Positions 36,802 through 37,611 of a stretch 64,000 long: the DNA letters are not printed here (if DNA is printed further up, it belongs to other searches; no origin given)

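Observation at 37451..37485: G10 homopolymer within a hairpin that buries the start codon of the gene after the 682-aa fibre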

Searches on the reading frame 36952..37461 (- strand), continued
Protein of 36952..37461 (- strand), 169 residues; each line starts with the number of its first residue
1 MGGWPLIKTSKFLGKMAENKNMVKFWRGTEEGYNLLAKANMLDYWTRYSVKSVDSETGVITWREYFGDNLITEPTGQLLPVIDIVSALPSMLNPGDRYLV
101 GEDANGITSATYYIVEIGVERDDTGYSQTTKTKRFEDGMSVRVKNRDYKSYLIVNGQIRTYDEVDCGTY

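Call 45: predict_structure(alignment_id=A1)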
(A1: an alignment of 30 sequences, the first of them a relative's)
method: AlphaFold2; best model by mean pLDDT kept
length: 154 residues; sequences in the alignment: 30
mean_pLDDT: 71.6   pTM: 0.46
mean pLDDT of the five models: 71.6, 67.4, 63.2, 62.2, 54.2
residues with pLDDT >= 90: 7; 70-90: 96; 50-70: 35; < 50: 16
segments of 3 or more residues with pLDDT < 50: 1-6, 148-154
pLDDT, mean of each block of 10 residues (from residue 1): 50 87 87 79 75 76 57 73 79 79 77 80 67 68 58 32
secondary structure, 60 per line:
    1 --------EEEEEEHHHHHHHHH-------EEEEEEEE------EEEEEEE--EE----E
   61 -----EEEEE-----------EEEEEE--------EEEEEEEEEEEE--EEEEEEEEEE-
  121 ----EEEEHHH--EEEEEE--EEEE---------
elements in order: E9-14 H15-23 E31-38 E45-51 E66-70 E82-87 E96-107 E110-119 E125-128 E134-139 E142-145

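Call 49: fold_search(model_id=the predicted structure, library=pdb)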
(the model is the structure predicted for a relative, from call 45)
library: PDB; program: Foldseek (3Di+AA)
matches with E <= 10: 467; with E <= 0.001: 0
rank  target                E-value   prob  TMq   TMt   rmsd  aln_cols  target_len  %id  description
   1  6zqd_CJ               1.1e-01  0.08  0.15  0.11  15.2       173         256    9  Cryo-EM structure of the 90S pre-ribosome from Saccharomyces cerevisiae, state Post-A1 (released 2020-09-23)
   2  4xd9_A                1.6e-01  0.13  0.18  0.13  16.3       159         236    8  Structure of Rpf2-Rrs1 complex involved in ribosome biogenesis (released 2015-06-10)
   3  5ux0_D                2.0e-01  0.41  0.20  0.06  11.0        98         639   10  X-ray crystal structure of Marinitoga piezophila Argonaute in complex with 5' OH guide RNA and target DNA (released 2017-05-03)
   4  5by8_A                2.0e-01  0.15  0.18  0.13  16.3       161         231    7  The structure of Rpf2-Rrs1 explains its role in ribosome biogenesis (released 2015-07-08)
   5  5ux0_A                2.4e-01  0.41  0.20  0.06  11.1        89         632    9  X-ray crystal structure of Marinitoga piezophila Argonaute in complex with 5' OH guide RNA and target DNA (released 2017-05-03)
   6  9n73_SM               2.7e-01  0.06  0.15  0.11  15.2       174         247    9  SSU processome maturation and disassembly, State G (released 2025-10-29)
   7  8qkw                  4.0e-01  0.09  0.17  0.09  12.3       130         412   12  Crystal structure of Levansucrase from Pseudomonas syringae in complex with a tetravalent iminosugar (released 2024-10-02)
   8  6rv5_A                4.2e-01  0.05  0.14  0.07  13.7       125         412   16  X-ray structure of the levansucrase from Erwinia tasmaniensis in complex with levanbiose (released 2020-04-01)
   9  7kbb_D                4.5e-01  0.14  0.21  0.19  14.2       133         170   11  Cryo-EM structure of the HCMV pentamer bound by Fabs 2-18 and 8I21 (released 2021-08-11)
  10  6p3h_C                4.5e-01  0.10  0.18  0.10  15.2       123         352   11  Crystal structure of LigU(K66M) bound to substrate (released 2019-07-31)
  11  7fdz_A                4.7e-01  0.08  0.16  0.08  12.5       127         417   13  Levansucrase from Brenneria sp. EniD 312 with sucrose (released 2022-04-20)
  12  6p3h_A                5.6e-01  0.09  0.17  0.10  15.2       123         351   10  Crystal structure of LigU(K66M) bound to substrate (released 2019-07-31)
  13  6lqs_5G               6.3e-01  0.08  0.18  0.14  14.3       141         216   11  Cryo-EM structure of 90S small subunit preribosomes in transition states (State D) (released 2020-09-16)
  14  6p3k_B                7.1e-01  0.07  0.17  0.09  15.6       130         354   12  Crystal structure of LigU(C100S) (released 2019-07-31)
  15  6p3j_A                7.1e-01  0.06  0.16  0.08  15.6       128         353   11  Crystal structure of LigU (released 2019-07-31)
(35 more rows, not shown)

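Call 61: find_encoding_contigs(protein=P0015, flank=1500, max_places=6)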
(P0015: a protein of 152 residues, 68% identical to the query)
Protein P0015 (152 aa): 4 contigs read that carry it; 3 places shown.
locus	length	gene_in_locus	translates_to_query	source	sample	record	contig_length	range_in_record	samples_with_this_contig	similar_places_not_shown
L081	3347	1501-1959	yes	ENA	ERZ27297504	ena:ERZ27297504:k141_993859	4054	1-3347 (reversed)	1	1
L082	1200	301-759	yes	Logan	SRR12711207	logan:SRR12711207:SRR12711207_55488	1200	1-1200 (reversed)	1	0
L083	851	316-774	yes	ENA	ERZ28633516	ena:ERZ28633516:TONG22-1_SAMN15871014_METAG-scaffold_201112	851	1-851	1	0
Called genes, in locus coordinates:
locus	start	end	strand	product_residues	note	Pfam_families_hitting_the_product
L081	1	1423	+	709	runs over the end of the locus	?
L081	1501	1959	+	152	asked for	-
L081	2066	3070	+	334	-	PF08275:DNAG_N (faint)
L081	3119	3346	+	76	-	?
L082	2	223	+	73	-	?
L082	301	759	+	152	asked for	-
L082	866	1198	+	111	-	?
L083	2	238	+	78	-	?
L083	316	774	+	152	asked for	-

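Call 74: fold_search(model_id=the predicted structure, library=viral)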
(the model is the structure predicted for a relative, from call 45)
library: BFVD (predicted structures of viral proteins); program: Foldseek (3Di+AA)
matches with E <= 10: 819; with E <= 0.001: 0
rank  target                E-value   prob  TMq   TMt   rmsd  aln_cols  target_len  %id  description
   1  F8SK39                3.3e-02  0.35  0.21  0.04  23.4       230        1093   10  Tail protein [Pseudomonas phage PhiPA3]
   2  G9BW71                3.3e-02  0.28  0.19  0.18  15.8       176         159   12  (no name in the UniProt tables at hand)
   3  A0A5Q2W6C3            1.2e-01  0.10  0.15  0.04  16.1       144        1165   12  (no name in the UniProt tables at hand)
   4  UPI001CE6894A         1.2e-01  0.96  0.26  0.37   4.9        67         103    9  (no name look-up for this kind of identifier)
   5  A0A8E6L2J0            1.4e-01  0.15  0.20  0.20  16.7       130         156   11  (no name in the UniProt tables at hand)
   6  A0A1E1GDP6            1.7e-01  0.23  0.27  0.14  17.7       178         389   15  (no name in the UniProt tables at hand)
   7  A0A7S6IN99            1.9e-01  0.33  0.21  0.08  11.6        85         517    9  Putative capsid protein [Alteromonas phage phiAFP1]
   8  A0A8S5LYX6            2.2e-01  0.41  0.24  0.05   7.2        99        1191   19  Uncharacterized protein (Fragment) [Siphoviridae sp. ct9Y44]
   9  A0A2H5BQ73            2.2e-01  0.30  0.30  0.09  15.1       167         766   14  Straight fiber protein PB4 spike domain-containing protein [Vibrio phage Vp_R1]
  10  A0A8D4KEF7            2.2e-01  0.15  0.17  0.06  14.4       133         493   10  (no name in the UniProt tables at hand)
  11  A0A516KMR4            2.5e-01  0.20  0.20  0.08   9.5       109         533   11  Pectate lyase superfamily protein domain-containing protein [Bacillus phage vB_BmeM-Goe8]
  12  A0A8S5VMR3            2.5e-01  0.14  0.19  0.08  17.8       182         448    8  Uncharacterized protein [Ackermannviridae sp.]
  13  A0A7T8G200            2.8e-01  0.13  0.23  0.04  15.2       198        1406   10  Polyprotein (Fragment) [Soybean thrips picorna-like virus 8]
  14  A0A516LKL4            2.9e-01  0.35  0.19  0.24  14.4       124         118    7  (no name in the UniProt tables at hand)
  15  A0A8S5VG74            2.9e-01  0.30  0.29  0.09  10.3       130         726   12  Tail fiber protein [Podoviridae sp. ct6BA50]
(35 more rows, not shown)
